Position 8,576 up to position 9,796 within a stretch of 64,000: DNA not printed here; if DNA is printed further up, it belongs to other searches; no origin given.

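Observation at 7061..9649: OYE/2,4-dienoyl-reductase-like flavoenzyme fused to a coiled coil and a SnoaL/NTF2-like domain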

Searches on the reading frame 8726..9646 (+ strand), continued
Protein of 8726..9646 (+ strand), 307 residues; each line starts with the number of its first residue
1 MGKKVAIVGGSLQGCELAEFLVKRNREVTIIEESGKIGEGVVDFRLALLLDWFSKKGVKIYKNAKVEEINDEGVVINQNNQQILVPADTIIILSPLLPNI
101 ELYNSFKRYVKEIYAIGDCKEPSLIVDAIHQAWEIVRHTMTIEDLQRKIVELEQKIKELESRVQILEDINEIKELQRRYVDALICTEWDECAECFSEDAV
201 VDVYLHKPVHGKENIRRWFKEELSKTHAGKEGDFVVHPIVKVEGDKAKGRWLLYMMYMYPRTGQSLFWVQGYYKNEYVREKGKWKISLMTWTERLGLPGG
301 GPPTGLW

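Call 57: find_encoding_contigs(protein=P0244, flank=3000, max_places=6)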
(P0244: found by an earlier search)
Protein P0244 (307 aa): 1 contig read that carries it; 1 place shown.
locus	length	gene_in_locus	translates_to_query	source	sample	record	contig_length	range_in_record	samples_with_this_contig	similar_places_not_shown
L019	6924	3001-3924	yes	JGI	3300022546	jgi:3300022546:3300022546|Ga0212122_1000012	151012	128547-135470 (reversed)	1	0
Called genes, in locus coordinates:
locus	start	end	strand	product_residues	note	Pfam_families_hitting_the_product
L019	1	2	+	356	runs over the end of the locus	PF13424:TPR_12 (faint)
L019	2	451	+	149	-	PF00158:Sigma54_activat, PF14532:Sigma54_activ_2 (weak)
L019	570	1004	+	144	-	PF00158:Sigma54_activat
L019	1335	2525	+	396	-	PF00724:Oxidored_FMN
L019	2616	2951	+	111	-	-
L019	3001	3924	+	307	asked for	PF00070:Pyr_redox, PF07992:Pyr_redox_2, PF13577:SnoaL_4, PF12680:SnoaL_2 (weak)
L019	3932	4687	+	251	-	PF00111:Fer2, PF13510:Fer2_4, PF13187:Fer4_9 (faint), PF10588:NADH-G_4Fe-4S_3, PF14697:Fer4_21 (weak), PF22117:Fer4_Nqo3 (weak), PF12838:Fer4_7, PF00037:Fer4 (weak), +1 more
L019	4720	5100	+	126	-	PF01946:Thi4 (weak), PF01494:FAD_binding_3 (weak), PF07992:Pyr_redox_2, PF00070:Pyr_redox (faint), PF00890:FAD_binding_2 (weak), PF01266:DAO (weak), PF12831:FAD_oxidored (weak), PF13450:NAD_binding_8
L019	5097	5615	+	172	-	-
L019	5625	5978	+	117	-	-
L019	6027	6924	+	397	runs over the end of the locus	PF00890:FAD_binding_2, PF01266:DAO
